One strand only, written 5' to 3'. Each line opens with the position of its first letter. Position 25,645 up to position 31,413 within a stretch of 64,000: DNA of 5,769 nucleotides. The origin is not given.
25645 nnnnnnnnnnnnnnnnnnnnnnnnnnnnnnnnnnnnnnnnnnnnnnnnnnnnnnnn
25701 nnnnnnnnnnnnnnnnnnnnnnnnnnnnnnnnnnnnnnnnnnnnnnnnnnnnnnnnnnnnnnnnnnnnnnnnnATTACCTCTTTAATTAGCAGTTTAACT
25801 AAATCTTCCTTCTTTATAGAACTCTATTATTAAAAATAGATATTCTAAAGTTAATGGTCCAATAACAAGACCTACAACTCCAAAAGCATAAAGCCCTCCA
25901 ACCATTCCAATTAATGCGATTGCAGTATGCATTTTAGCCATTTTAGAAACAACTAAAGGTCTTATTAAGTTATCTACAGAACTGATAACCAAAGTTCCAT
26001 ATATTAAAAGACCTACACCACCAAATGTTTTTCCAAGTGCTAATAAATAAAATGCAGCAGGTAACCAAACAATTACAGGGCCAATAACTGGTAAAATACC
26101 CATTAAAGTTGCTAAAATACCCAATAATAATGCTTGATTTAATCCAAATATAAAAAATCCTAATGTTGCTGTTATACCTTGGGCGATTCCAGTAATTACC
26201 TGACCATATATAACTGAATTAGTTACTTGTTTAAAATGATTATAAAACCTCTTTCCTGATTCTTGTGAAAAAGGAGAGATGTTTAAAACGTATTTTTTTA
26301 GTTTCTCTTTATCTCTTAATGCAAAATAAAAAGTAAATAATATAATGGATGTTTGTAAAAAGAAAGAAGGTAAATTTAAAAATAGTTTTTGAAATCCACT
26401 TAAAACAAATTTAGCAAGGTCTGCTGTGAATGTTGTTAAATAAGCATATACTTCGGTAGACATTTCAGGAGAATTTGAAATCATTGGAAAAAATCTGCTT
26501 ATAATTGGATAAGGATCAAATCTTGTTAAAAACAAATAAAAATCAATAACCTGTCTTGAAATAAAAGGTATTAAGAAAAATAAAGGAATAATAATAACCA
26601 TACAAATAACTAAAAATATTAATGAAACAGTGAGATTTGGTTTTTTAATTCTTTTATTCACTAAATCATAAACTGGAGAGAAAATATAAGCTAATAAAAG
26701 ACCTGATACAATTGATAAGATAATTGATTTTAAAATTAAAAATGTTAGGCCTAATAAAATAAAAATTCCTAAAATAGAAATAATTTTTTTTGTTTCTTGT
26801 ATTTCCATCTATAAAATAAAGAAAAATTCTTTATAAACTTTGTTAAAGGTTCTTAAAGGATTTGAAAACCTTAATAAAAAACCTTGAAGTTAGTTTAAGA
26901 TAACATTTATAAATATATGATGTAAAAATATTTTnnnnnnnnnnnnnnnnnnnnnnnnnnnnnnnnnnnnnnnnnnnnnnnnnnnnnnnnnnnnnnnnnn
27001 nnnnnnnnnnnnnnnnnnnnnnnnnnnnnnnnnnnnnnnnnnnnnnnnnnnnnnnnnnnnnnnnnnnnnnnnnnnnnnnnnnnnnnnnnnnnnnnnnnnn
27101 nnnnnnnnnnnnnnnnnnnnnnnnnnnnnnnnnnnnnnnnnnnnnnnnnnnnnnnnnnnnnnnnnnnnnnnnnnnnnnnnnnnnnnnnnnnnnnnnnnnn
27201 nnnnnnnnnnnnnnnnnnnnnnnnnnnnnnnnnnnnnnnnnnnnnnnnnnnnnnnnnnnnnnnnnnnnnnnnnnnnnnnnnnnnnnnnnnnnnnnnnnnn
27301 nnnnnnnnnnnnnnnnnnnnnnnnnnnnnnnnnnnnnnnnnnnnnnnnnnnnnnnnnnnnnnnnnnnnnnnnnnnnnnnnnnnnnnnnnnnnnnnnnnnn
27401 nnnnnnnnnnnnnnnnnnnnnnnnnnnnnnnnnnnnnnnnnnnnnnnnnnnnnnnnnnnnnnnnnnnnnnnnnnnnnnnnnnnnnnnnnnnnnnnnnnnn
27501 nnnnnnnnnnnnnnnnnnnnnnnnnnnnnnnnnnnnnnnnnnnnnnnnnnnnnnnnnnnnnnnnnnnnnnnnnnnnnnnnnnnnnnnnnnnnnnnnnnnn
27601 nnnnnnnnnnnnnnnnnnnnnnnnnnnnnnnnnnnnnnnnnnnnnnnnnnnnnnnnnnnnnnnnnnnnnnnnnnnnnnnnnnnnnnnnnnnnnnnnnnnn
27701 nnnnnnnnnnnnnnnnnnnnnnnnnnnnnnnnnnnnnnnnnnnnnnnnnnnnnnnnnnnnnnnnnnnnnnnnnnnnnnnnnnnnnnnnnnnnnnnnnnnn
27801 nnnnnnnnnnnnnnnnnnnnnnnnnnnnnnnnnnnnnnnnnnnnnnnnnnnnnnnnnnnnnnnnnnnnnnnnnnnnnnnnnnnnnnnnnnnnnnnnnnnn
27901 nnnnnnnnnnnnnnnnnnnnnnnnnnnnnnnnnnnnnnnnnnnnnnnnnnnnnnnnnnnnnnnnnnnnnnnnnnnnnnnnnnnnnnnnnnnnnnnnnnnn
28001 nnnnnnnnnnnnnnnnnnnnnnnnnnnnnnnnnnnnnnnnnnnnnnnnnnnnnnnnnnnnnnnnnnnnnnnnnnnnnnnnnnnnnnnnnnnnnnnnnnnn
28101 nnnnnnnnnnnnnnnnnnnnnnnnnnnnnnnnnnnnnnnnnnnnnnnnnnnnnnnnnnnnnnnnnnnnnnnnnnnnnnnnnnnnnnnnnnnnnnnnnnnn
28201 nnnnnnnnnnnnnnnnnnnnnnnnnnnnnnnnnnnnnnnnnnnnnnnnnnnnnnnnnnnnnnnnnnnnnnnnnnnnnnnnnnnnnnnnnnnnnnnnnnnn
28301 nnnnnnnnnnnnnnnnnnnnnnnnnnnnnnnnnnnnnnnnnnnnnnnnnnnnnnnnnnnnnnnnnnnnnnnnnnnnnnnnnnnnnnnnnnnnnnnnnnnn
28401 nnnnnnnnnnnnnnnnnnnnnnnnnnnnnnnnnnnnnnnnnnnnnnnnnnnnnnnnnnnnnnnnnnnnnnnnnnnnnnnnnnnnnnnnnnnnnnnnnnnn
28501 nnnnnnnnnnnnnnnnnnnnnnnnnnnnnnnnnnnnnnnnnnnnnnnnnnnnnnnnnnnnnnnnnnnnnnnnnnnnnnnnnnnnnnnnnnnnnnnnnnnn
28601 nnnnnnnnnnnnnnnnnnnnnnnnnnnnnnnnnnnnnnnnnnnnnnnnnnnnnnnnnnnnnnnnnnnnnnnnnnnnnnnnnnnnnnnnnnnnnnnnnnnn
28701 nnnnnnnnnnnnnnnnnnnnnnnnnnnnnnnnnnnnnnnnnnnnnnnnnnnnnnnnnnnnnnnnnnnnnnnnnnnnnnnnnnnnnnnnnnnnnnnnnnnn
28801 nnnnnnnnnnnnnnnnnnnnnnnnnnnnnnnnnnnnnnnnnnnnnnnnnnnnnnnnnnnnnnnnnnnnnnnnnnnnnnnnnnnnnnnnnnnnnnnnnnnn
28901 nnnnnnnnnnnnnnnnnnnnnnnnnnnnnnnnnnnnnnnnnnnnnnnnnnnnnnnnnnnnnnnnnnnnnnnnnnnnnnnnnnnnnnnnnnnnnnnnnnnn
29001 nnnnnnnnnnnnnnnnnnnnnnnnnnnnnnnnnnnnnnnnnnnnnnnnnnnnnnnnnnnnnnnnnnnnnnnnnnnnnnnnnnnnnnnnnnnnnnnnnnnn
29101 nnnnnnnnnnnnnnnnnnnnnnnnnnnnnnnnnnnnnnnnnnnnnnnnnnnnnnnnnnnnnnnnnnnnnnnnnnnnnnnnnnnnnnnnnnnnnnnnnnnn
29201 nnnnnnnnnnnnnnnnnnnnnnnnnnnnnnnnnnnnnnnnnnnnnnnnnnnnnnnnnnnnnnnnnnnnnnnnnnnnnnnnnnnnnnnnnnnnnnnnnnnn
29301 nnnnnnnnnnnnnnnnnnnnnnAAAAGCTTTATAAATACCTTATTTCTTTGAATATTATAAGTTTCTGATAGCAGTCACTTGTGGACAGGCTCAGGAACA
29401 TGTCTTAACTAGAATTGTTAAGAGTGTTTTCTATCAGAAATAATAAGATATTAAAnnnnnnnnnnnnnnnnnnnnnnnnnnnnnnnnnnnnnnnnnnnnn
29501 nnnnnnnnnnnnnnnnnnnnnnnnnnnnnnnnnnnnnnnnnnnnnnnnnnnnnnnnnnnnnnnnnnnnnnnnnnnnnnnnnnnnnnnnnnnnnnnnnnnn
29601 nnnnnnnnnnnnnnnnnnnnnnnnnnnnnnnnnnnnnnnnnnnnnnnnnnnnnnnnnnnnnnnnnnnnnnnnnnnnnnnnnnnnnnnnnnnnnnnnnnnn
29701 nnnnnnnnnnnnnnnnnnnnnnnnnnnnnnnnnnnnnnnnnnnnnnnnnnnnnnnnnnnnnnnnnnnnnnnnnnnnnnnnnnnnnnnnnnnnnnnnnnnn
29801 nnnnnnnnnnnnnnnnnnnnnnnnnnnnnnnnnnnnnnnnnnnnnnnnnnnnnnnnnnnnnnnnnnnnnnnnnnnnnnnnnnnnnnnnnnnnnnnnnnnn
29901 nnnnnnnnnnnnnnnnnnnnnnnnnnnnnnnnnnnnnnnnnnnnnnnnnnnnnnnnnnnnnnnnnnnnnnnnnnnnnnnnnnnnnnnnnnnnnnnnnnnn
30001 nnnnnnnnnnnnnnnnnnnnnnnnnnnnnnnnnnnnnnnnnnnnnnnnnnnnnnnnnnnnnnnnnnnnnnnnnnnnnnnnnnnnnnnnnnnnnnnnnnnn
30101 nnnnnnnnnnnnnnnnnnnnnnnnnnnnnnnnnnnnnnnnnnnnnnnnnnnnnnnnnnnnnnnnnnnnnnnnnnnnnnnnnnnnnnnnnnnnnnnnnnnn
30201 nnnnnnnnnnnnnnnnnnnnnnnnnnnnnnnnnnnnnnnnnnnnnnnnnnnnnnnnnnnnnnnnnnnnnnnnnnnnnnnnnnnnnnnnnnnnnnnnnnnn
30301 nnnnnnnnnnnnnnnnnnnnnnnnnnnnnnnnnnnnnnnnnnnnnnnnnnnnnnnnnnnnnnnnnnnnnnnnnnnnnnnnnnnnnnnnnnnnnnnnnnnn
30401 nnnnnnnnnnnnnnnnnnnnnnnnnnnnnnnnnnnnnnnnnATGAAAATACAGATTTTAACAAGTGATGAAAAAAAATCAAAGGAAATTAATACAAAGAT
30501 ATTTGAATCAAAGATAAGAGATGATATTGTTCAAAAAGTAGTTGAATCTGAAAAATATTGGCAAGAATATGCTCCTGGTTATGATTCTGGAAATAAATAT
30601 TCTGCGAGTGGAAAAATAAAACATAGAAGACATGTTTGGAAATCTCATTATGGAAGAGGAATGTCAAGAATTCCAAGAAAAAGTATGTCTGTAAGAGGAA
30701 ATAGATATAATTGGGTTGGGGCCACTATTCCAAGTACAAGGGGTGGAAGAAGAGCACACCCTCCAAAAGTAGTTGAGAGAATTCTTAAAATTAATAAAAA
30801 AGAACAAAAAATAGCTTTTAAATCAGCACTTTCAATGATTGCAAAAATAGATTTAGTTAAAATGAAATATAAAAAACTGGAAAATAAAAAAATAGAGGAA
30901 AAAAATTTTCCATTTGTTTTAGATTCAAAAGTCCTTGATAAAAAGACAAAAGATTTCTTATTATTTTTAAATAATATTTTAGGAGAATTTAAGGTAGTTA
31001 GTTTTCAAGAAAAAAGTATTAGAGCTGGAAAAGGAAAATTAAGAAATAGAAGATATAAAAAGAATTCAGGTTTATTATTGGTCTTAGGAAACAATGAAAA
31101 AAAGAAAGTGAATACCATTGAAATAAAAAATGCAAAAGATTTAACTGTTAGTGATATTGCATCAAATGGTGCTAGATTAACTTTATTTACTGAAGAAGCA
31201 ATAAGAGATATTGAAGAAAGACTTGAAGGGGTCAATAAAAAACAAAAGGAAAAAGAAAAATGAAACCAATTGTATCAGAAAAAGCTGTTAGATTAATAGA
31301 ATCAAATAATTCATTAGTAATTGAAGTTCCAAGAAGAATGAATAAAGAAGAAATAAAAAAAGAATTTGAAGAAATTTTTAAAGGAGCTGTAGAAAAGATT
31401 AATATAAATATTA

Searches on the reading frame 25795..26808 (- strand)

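Call 44: search_protein_families(library=pfam, proteins=[window:25795-26808:-], max_evalue=0.0001)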
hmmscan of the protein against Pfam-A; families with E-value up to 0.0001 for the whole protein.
window:25795-26808:- (337 aa): 1 family
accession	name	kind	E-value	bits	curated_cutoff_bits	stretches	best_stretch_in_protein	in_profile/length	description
PF01594.21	AI-2E_transport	-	3.4e-46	158.4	34.3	1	12-324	3-319/327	AI-2E family transporter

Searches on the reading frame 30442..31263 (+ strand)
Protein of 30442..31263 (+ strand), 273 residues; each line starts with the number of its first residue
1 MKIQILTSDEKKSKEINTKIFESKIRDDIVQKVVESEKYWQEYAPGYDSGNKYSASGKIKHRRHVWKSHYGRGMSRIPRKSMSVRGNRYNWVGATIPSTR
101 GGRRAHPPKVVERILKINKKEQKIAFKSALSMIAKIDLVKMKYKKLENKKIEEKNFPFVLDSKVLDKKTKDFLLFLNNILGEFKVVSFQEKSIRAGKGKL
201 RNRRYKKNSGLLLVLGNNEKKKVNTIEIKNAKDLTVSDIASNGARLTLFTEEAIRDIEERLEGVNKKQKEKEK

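Call 45: search_protein_families(library=pfam, proteins=[window:30442-31263:+], max_evalue=0.0001)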
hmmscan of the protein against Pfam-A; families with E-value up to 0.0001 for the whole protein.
window:30442-31263:+ (273 aa): 1 family
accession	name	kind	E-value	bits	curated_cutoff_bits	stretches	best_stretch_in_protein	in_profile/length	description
PF00573.27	Ribosomal_L4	-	8.8e-21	74.8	25.8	1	15-260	2-190/190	Ribosomal protein L4/L1 family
